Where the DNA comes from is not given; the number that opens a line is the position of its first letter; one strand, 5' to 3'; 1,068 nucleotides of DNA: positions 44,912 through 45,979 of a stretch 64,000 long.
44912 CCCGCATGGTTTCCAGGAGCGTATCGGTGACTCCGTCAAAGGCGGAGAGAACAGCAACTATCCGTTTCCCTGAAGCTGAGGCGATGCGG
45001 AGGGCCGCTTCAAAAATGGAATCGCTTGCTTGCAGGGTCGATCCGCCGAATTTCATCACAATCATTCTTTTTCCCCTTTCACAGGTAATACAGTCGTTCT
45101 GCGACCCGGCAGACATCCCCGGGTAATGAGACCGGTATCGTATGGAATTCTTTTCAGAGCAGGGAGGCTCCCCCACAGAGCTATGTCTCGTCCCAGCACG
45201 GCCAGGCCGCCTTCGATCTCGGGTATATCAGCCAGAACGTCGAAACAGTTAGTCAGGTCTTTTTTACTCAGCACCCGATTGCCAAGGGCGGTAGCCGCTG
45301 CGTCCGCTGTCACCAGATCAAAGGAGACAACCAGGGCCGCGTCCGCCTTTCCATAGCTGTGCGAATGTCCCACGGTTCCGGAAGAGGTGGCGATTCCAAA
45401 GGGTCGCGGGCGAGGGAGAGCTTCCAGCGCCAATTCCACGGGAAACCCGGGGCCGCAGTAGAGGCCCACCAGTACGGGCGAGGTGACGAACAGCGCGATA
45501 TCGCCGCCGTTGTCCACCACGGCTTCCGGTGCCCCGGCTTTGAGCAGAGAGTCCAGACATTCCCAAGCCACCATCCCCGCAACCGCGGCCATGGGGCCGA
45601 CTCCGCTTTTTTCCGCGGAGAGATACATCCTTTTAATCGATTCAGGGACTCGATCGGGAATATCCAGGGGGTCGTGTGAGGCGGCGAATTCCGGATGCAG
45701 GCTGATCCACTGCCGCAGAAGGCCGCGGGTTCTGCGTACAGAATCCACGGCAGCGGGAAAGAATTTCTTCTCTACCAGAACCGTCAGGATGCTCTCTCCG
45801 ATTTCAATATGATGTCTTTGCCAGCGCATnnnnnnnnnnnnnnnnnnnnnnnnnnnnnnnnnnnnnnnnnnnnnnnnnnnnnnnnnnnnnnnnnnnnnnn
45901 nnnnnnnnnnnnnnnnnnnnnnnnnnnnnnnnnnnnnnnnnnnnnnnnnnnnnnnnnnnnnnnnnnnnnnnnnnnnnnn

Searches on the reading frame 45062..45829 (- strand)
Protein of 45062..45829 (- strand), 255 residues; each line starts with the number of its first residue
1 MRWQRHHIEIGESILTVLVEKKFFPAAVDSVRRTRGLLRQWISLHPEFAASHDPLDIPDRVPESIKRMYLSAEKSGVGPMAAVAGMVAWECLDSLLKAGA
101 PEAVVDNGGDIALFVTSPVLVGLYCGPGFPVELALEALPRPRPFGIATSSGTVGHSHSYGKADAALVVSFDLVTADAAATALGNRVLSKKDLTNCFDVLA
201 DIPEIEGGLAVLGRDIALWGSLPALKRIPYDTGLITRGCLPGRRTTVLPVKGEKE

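Call 7: search_protein_families(library=pfam, proteins=[window:45062-45829:-])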
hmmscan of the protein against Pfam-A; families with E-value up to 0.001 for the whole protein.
window:45062-45829:- (255 aa): 0 families

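Call 8: find_homologous_proteins(query=window:45062-45829:-)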
Query window:45062-45829:- (255 aa): 7672 proteins with E <= 0.001 among 8000 candidates; the best 120 are listed.
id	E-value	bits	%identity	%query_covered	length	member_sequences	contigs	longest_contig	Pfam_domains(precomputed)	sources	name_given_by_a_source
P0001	1.9e-166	570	100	100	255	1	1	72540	PF27030.1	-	-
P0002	5.7e-79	283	56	93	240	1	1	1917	PF27030.1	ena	-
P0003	1.0e-73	266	53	94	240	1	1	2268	PF27030.1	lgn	-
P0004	1.8e-73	265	55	93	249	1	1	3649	PF27030.1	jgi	jgi:ApbE superfamily uncharacterized protein (UPF0280 family)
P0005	6.0e-73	264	54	93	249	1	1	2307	PF27030.1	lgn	-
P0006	1.9e-72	262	52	93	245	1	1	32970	PF27030.1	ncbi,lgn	-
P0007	5.5e-72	260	55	93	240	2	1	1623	PF27030.1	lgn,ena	-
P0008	6.7e-72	260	55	93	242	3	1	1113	PF27030.1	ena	-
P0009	7.9e-72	260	51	99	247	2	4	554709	PF27030.1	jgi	-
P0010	1.3e-71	259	50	93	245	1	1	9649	PF27030.1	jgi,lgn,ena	-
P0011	2.2e-71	258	50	93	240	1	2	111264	PF27030.1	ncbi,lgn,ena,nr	ncbi:UPF0280 family protein [bacterium]|nr:UPF0280 family protein [bacterium]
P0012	2.2e-71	258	54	97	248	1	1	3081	PF27030.1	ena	-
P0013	2.4e-71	258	52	93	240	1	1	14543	PF27030.1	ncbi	-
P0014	2.4e-71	258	55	93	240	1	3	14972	PF27030.1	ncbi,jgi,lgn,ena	-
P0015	6.1e-71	257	54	94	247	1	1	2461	PF27030.1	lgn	-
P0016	7.6e-71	257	54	93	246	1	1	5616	PF27030.1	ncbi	-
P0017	7.8e-71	257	52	93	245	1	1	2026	PF27030.1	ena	-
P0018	1.7e-70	256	54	93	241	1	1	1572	PF27030.1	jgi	-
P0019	4.1e-70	254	53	93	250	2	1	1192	PF27030.1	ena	-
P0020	4.6e-69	251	51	97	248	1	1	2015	PF27030.1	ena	-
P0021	6.3e-69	250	50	93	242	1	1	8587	PF27030.1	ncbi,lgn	ncbi:MAG: UPF0280 family protein [bacterium]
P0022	1.2e-68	249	52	93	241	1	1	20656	PF27030.1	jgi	-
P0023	2.3e-68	249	51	93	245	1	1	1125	PF27030.1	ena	-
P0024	5.7e-68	247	51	93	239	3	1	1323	PF27030.1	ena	-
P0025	1.3e-67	246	52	93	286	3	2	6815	PF27030.1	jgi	jgi:ApbE superfamily uncharacterized protein (UPF0280 family)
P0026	1.5e-67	246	52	93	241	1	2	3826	PF27030.1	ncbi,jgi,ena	-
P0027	1.8e-67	246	51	95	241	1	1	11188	PF27030.1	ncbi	-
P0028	2.0e-67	245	52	93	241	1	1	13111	PF27030.1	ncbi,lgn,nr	ncbi:UPF0280 family protein [bacterium]|nr:UPF0280 family protein [bacterium]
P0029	2.2e-67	245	52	94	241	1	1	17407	PF27030.1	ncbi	ncbi:UPF0280 family protein [bacterium]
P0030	3.7e-67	245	52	94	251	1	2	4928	PF27030.1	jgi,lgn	jgi:ApbE superfamily uncharacterized protein (UPF0280 family)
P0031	3.2e-66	242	50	93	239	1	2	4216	PF27030.1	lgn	-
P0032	4.3e-66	241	52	93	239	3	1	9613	PF27030.1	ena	-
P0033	5.8e-66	241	49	98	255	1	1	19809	PF27030.1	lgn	-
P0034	1.3e-65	239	50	94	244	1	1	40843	PF27030.1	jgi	-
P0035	2.7e-65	238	52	93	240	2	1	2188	PF27030.1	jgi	jgi:ApbE superfamily uncharacterized protein (UPF0280 family)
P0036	3.3e-65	238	52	92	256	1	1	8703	PF27030.1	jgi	jgi:ApbE superfamily uncharacterized protein (UPF0280 family)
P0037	3.4e-65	238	51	93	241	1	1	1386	PF27030.1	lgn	-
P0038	4.8e-65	238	50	93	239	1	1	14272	PF27030.1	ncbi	-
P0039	8.5e-65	237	49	93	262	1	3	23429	PF27030.1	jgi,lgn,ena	-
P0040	9.1e-65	237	52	92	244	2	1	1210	PF27030.1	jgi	jgi:hypothetical protein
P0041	1.1e-64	236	51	93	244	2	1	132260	PF27030.1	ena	-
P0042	1.6e-64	236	51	92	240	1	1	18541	PF27030.1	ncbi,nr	ncbi:UPF0280 family protein [bacterium]|nr:UPF0280 family protein [bacterium]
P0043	3.9e-64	235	50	93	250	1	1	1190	PF27030.1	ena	-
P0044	4.5e-64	235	51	93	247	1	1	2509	PF27030.1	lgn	-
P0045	5.7e-64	234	51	92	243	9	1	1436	PF27030.1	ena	-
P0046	8.0e-64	234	51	92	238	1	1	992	PF27030.1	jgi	jgi:ApbE superfamily uncharacterized protein (UPF0280 family)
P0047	8.2e-64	234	51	93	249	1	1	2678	PF27030.1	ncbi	-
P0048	9.1e-64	233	51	93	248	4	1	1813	PF27030.1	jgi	jgi:ApbE superfamily uncharacterized protein (UPF0280 family)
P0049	1.5e-63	233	53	92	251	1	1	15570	PF27030.1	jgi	jgi:uncharacterized protein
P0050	2.4e-63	232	50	95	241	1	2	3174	PF27030.1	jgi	jgi:ApbE superfamily uncharacterized protein (UPF0280 family)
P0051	2.7e-63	232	50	93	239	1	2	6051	PF27030.1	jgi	jgi:ApbE superfamily uncharacterized protein (UPF0280 family)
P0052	3.0e-63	232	53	93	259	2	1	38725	PF27030.1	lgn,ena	-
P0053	4.3e-63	231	51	92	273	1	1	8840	PF27030.1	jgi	jgi:ApbE superfamily uncharacterized protein (UPF0280 family)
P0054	5.0e-63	231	50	92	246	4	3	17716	PF27030.1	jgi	jgi:ApbE superfamily uncharacterized protein (UPF0280 family)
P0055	5.9e-63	231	50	93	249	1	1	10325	PF27030.1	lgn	-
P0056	7.7e-63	230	49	95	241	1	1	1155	PF27030.1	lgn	-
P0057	1.7e-62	229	51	93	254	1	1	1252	PF27030.1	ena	-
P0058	2.8e-62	229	50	93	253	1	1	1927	PF27030.1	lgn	-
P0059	3.0e-62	229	49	93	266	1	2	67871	PF27030.1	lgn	-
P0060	3.6e-62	228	48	93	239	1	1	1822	PF27030.1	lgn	-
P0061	4.7e-62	228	50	92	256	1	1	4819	PF27030.1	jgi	jgi:uncharacterized protein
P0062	5.1e-62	228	48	92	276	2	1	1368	PF27030.1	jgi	-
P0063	5.4e-62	228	50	93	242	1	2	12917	PF27030.1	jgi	-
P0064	5.8e-62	228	49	93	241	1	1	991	PF27030.1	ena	-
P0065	7.4e-62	227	51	93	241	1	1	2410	PF27030.1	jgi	jgi:hypothetical protein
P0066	9.4e-62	227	49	94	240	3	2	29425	PF27030.1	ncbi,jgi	jgi:ApbE superfamily uncharacterized protein (UPF0280 family)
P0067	1.1e-61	227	48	93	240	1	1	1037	PF27030.1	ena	-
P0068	1.3e-61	226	50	93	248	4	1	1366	PF27030.1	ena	-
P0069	1.3e-61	226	51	92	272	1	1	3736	PF27030.1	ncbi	-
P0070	1.6e-61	226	50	93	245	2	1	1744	PF27030.1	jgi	jgi:ApbE superfamily uncharacterized protein (UPF0280 family)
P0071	1.8e-61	226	48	94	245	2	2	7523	PF27030.1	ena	-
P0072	2.4e-61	226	50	93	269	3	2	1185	PF27030.1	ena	-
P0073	4.6e-61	225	50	92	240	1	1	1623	PF27030.1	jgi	-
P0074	5.2e-61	224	49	93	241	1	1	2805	PF27030.1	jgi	-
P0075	5.3e-61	224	47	93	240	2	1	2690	PF27030.1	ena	-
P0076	1.1e-60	223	48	92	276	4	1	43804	PF27030.1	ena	-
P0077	1.2e-60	223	49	92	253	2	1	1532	PF27030.1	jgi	jgi:uncharacterized protein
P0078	1.3e-60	223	49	88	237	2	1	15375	PF27030.1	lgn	-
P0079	1.9e-60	223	50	93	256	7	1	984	PF27030.1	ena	-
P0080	2.5e-60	222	48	95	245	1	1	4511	PF27030.1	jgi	jgi:ApbE superfamily uncharacterized protein (UPF0280 family)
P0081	3.8e-60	222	49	92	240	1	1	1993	PF27030.1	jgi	jgi:uncharacterized protein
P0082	5.9e-60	221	48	92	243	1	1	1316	PF27030.1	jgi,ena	-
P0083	7.0e-60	221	47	93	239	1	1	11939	PF27030.1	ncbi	-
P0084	7.3e-60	221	49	93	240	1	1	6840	PF27030.1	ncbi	-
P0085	7.4e-60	221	49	93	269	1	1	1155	PF27030.1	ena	-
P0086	8.1e-60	221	54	84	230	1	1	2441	PF27030.1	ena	-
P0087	1.1e-59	220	50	92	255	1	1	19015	PF27030.1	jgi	jgi:ApbE superfamily uncharacterized protein (UPF0280 family)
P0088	1.3e-59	220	48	93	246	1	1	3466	PF27030.1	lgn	-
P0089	1.5e-59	220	52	94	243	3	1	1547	PF27030.1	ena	-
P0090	1.7e-59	220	49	93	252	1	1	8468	PF27030.1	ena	-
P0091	1.8e-59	219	50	93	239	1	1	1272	PF27030.1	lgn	-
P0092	3.0e-59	219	48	94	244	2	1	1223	PF27030.1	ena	-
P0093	3.3e-59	219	49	92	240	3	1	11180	PF27030.1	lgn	-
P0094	3.9e-59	218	50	95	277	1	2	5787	PF27030.1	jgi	jgi:ApbE superfamily uncharacterized protein (UPF0280 family)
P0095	4.2e-59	218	47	93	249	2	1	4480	PF27030.1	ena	-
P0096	4.6e-59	218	46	93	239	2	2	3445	PF27030.1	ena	-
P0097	5.1e-59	218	49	95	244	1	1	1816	PF27030.1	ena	-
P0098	5.4e-59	218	49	92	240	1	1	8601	PF27030.1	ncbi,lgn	-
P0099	8.1e-59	217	47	93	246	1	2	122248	PF27030.1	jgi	-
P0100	1.4e-58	216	47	92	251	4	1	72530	PF27030.1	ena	-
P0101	1.5e-58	216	48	95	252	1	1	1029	PF27030.1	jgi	jgi:ApbE superfamily uncharacterized protein (UPF0280 family)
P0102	6.2e-58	214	49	94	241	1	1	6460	PF27030.1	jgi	jgi:ApbE superfamily uncharacterized protein (UPF0280 family)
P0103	6.5e-58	214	47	93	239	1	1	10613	PF27030.1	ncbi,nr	ncbi:UPF0280 family protein [candidate division KSB1 bacterium]|nr:UPF0280 family protein [candidate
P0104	6.5e-58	214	46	93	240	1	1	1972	PF27030.1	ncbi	-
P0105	7.6e-58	214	44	93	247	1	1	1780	PF27030.1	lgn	-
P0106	8.9e-58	214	48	93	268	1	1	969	PF27030.1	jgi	jgi:ApbE superfamily uncharacterized protein (UPF0280 family)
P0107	1.0e-57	214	49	93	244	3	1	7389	PF27030.1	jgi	jgi:uncharacterized protein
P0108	1.1e-57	214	49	93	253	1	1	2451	PF27030.1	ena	-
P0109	1.4e-57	213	48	93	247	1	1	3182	PF27030.1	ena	-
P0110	2.3e-57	212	49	92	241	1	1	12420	PF27030.1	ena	-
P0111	4.1e-57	212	47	94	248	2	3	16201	PF27030.1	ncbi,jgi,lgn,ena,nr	ncbi:UPF0280 family protein [bacterium]|nr:UPF0280 family protein [bacterium]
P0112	4.2e-57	212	46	93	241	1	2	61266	PF27030.1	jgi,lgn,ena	-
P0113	4.9e-57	211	48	96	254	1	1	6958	PF27030.1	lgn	-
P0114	1.1e-56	210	50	92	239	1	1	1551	PF27030.1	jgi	jgi:uncharacterized protein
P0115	1.6e-56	210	47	95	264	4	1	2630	PF27030.1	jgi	-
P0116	2.5e-56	209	47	87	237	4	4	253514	PF27030.1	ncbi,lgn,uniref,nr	ncbi:UPF0280 family protein [Methanocella conradii]|uniref:UPF0280 family protein n=1 Tax=Methanocel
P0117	2.6e-56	209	48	93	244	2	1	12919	PF27030.1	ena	-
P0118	6.6e-56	208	46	90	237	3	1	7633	PF27030.1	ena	-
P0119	7.8e-56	207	45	92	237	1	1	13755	PF27030.1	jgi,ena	-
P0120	1.0e-55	207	47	93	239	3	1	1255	PF27030.1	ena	-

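Call 10: search_protein_families(library=ncbifam, proteins=[window:45062-45829:-], max_evalue=0.01)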
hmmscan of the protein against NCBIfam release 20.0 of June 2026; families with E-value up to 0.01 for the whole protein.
window:45062-45829:- (255 aa): 4 families
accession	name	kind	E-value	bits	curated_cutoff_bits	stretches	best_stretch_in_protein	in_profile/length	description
NF003324.0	PRK04334.1-4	equivalog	2.4e-64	217.4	275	1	5-238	3-238/238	hypothetical protein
NF003323.0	PRK04334.1-3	equivalog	2.5e-51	174.5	271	1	7-222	26-244/250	hypothetical protein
NF003321.0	PRK04334.1-1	equivalog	1.8e-44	152.3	262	1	3-227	3-234/248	hypothetical protein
NF003322.0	PRK04334.1-2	equivalog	2.9e-19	69.2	290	1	74-186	88-203/295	hypothetical protein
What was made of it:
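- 45062..45829 (-): UPF0280 / COG2122 (ApbE-like) gene, first gene of the operon. It has no Shine-Dalgarno sequence and starts 9 nt after the U tract. Calls 8 and 10 (NF003324, E 2.4e-64; PF27030 precomputed).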

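Call 11: find_encoding_contigs(protein=P0001, flank=1000, max_places=3)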
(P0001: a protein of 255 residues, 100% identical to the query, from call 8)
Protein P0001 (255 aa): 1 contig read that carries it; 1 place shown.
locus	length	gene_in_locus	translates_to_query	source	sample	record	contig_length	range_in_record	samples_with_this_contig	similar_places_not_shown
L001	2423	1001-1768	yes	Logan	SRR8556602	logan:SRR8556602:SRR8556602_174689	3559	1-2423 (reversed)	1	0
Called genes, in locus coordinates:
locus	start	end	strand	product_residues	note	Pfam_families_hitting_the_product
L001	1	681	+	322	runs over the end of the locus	PF01207:Dus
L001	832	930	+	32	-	-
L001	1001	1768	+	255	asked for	PF27030:AbpE_bact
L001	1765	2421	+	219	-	?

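Call 14: find_related_loci(query=A1, collection=genome_contigs, flank=4000)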
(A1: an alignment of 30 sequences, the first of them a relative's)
Query A1 (255 aa) in genome_contigs; peptide patterns used: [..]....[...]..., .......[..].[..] (x = any residue, [..] = any of these).
600 stretches matched a pattern (row limit reached: there are more); 590 encode a relative of the query (tblastn E <= 1e-3); the best 80 are kept; 80 distinct loci.
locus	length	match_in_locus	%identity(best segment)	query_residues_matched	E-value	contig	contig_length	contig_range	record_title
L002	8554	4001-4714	52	1-238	5e-70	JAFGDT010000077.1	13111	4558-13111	MAG: bacterium isolate Zod_Metabat.1186 k87_6563570, whole genome shotgun sequence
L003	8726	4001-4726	41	2-242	2e-54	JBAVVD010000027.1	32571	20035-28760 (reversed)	MAG: Candidatus Aminicenantales bacterium isolate MFD01647_ilm_asm_bin15 k127_59395, whole genome shotgun sequence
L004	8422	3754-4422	47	5-225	1e-53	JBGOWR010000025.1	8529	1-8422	MAG: Thermoplasmata archaeon isolate OBJ_0618_130150_88 k141_1827920_length_8529_cov_27.3642, whole genome shotgun seque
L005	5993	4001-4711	45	9-245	1e-50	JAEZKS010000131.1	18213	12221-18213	MAG: Methanobacteriota archaeon isolate OH_CDB_39 k127_898855, whole genome shotgun sequence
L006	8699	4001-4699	42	3-237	2e-50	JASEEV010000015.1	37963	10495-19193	MAG: Methanocellales archaeon isolate Yes46-07 NODE_15_length_37963_cov_60.340245, whole genome shotgun sequence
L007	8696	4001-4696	40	3-237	3e-50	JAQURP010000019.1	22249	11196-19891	MAG: Methanocellales archaeon isolate STD1_76 NODE_5112_length_22249_cov_16.670735_Sandtown_D1, whole genome shotgun seq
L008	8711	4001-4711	39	3-238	4e-50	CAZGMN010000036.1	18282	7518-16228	MAG TPA_asm: uncultured Eubacteriales bacterium isolate SRP098346_co1_441 genome assembly, contig: NODE_3085_length_1828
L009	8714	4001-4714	38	1-238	1e-49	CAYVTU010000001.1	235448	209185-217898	MAG TPA_asm: uncultured Brachyspira sp. isolate binchicken_co20_182 genome assembly, contig: NODE_90_length_235448_cov_1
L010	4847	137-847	39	1-236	3e-49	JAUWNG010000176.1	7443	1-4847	MAG: Planctomycetota bacterium isolate CSMAG_2418 CSMAG_2418_k141_304795_length_7443_cov_17.0000, whole genome shotgun s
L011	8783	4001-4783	37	1-245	9e-49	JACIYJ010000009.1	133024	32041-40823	MAG: Candidatus Aminicenantes bacterium isolate MAG-75 Aminicenantales_E3_bin29_Scaffold_9, whole genome shotgun sequenc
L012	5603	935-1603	42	5-225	2e-48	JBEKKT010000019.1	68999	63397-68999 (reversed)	MAG: Methanomassiliicoccales archaeon isolate SPRUCE 353 SPRUCE_353_19, whole genome shotgun sequence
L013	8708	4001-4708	41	3-237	2e-48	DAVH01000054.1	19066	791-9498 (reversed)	MAG TPA_asm: Methanomassiliicoccus sp. UBA6 UBA6_contig_5504, whole genome shotgun sequence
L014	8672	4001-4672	40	3-225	3e-47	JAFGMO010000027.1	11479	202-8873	MAG: Candidatus Aminicenantes bacterium isolate Zod_Metabat.480 k87_3026953, whole genome shotgun sequence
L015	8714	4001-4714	42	1-237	2e-47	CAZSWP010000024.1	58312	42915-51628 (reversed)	MAG TPA_asm: uncultured archaeon isolate SRP141376_co1_380 genome assembly, contig: NODE_1374_length_58312_cov_5.392863,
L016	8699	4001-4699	42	5-237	9e-47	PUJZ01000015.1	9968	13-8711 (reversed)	MAG: Methanomassiliicoccaceae archaeon isolate B1Sed10_99 B1-Sed10-C9663, whole genome shotgun sequence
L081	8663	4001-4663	38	7-222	6e-36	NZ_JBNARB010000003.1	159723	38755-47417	MAG: Thermovenabulum sp. isolate Kamch4316-2DMB-04 bin21.fa-3, whole genome shotgun sequence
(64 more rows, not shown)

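Call 23: find_encoding_contigs(protein=P0009, flank=4000, max_places=4)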
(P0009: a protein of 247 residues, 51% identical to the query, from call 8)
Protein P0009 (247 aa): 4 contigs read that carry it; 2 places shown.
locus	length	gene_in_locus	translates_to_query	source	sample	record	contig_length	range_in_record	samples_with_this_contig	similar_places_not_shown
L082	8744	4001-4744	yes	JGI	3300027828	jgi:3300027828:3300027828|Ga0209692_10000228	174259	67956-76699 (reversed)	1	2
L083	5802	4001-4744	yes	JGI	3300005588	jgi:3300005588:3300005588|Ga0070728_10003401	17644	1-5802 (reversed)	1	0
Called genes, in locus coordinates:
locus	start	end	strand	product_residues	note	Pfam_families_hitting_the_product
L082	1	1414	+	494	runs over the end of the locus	PF16217:M64_N, PF09471:Peptidase_M64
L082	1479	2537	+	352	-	PF05544:Pro_racemase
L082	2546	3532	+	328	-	PF02423:OCD_Mu_crystall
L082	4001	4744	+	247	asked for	PF27030:AbpE_bact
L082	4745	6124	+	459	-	PF00696:AA_kinase, PF13840:ACT_7 (faint), PF22468:ACT_9 (weak)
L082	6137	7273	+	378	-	PF01837:HcyBio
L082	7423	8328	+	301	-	PF01734:Patatin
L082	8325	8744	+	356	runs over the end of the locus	PF07568:HisKA_2, PF02518:HATPase_c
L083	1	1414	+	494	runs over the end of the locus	PF16217:M64_N, PF09471:Peptidase_M64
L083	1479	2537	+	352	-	PF05544:Pro_racemase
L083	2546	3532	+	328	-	PF02423:OCD_Mu_crystall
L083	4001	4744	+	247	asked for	PF27030:AbpE_bact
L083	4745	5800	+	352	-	?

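Call 24: find_encoding_contigs(protein=P0006, flank=4000, max_places=3)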
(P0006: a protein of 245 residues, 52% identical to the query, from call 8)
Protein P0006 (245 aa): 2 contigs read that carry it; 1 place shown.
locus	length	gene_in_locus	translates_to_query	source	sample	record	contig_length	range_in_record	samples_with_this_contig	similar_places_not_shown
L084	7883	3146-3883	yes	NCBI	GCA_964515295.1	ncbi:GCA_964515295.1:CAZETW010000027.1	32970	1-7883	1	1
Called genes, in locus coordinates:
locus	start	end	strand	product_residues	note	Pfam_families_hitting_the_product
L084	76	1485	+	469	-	PF05195:AMP_N, PF00557:Peptidase_M24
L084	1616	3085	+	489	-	PF16217:M64_N, PF09471:Peptidase_M64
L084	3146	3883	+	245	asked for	PF27030:AbpE_bact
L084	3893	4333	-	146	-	-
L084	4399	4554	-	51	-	-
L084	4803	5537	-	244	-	PF00171:Aldedh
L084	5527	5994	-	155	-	-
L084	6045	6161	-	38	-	-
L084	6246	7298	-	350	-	PF00155:Aminotran_1_2, PF04864:Alliinase_C (weak)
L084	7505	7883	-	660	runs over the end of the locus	PF02743:dCache_1, PF22673:MCP-like_PDC_1 (weak), PF00672:HAMP, PF00015:MCPsignal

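Call 25: find_encoding_contigs(protein=P0004, flank=4000, max_places=3)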
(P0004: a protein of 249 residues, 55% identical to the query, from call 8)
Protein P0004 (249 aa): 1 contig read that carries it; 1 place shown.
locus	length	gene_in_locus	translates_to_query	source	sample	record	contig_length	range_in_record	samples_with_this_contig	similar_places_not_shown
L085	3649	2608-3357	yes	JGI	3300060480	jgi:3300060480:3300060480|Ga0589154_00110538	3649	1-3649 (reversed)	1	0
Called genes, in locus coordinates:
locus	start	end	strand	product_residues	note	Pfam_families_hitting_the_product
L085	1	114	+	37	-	?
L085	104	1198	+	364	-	PF06114:Peptidase_M78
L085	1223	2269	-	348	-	PF06071:YchF-GTPase_C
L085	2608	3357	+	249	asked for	PF27030:AbpE_bact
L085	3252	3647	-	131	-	?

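Call 31: find_encoding_contigs(protein=P0014, flank=3000, max_places=3)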
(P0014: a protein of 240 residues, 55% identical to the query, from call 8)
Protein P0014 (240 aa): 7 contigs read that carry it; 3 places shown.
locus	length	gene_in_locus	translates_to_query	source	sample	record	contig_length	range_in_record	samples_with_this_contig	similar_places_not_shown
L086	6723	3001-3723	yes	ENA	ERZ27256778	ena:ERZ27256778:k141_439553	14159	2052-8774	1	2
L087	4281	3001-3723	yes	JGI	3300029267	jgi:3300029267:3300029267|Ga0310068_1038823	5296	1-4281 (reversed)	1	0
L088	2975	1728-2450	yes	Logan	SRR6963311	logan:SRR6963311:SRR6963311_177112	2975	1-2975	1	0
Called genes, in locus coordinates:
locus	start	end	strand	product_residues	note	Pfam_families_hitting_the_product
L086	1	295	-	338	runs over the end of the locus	PF01336:tRNA_anti-codon, PF01966:HD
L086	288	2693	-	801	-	PF01804:Penicil_amidase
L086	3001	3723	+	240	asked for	PF27030:AbpE_bact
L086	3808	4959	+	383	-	PF01837:HcyBio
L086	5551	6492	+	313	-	-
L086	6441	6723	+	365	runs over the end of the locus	PF08240:ADH_N, PF00107:ADH_zinc_N (weak)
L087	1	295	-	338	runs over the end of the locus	PF01336:tRNA_anti-codon, PF01966:HD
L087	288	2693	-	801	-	PF01804:Penicil_amidase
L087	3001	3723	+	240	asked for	PF27030:AbpE_bact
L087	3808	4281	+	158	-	?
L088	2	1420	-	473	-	?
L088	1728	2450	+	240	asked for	PF27030:AbpE_bact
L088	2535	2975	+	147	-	?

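Call 32: find_encoding_contigs(protein=P0033, flank=3000, max_places=3)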
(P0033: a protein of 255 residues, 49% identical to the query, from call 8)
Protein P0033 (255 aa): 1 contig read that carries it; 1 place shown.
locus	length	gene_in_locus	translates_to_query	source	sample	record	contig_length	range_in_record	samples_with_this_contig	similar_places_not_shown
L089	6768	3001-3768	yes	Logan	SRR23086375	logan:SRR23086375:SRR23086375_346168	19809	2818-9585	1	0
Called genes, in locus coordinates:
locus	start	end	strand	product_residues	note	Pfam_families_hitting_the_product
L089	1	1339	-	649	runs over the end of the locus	PF09972:DUF2207, PF20990:DUF2207_C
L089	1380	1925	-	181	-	PF04011:LemA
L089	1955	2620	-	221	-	PF06902:Fer4_19, PF09360:zf-CDGSH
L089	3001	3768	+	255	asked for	PF27030:AbpE_bact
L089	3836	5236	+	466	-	PF00696:AA_kinase, PF13840:ACT_7 (weak), PF22468:ACT_9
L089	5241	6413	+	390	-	PF01837:HcyBio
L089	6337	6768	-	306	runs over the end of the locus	PF13489:Methyltransf_23, PF08241:Methyltransf_11 (weak), PF08242:Methyltransf_12, PF13649:Methyltransf_25 (weak), PF13847:Methyltransf_31 (weak)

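Call 33: find_encoding_contigs(protein=P0002, flank=3000, max_places=3)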
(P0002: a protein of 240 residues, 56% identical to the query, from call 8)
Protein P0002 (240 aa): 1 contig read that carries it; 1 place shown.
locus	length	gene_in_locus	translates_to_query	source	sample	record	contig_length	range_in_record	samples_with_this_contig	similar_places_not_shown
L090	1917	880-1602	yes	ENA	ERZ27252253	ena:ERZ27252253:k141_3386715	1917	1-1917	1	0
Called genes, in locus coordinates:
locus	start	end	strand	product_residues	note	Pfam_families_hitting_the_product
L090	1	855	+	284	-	?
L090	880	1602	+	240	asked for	PF27030:AbpE_bact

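Call 57: find_encoding_contigs(protein=P0025, flank=3000, max_places=2)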
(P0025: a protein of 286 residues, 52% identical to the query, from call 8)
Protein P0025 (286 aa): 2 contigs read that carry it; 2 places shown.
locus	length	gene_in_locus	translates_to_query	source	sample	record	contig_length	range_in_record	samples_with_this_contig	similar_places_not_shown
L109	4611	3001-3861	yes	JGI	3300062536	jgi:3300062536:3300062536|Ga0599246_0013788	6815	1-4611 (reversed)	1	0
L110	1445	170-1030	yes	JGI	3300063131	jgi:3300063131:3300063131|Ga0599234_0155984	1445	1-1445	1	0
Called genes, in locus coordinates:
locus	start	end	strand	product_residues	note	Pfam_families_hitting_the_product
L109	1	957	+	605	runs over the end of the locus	PF21033:RMD1-3 (faint), PF25063:ARM_TT21_C (weak), PF00515:TPR_1 (weak), PF07719:TPR_2 (weak), PF13371:TPR_9, PF13414:TPR_11 (weak), PF00515:TPR_1 (weak), PF07719:TPR_2 (weak), +10 more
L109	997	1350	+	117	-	-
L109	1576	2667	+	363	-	PF00144:Beta-lactamase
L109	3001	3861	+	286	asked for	PF27030:AbpE_bact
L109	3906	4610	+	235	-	?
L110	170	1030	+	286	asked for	PF27030:AbpE_bact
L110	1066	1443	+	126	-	?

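Call 58: find_encoding_contigs(protein=P0016, flank=3000, max_places=2)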
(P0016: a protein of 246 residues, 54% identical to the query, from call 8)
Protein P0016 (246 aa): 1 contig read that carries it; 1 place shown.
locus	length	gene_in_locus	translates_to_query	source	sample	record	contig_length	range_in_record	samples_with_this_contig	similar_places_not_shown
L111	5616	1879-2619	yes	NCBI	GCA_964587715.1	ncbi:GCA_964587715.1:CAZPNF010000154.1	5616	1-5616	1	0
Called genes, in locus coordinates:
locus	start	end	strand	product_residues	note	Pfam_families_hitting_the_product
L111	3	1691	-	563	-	?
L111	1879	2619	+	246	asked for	PF27030:AbpE_bact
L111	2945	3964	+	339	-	-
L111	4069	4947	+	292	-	PF03755:YicC-like_N, PF08340:YicC-like_C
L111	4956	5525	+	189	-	PF00625:Guanylate_kin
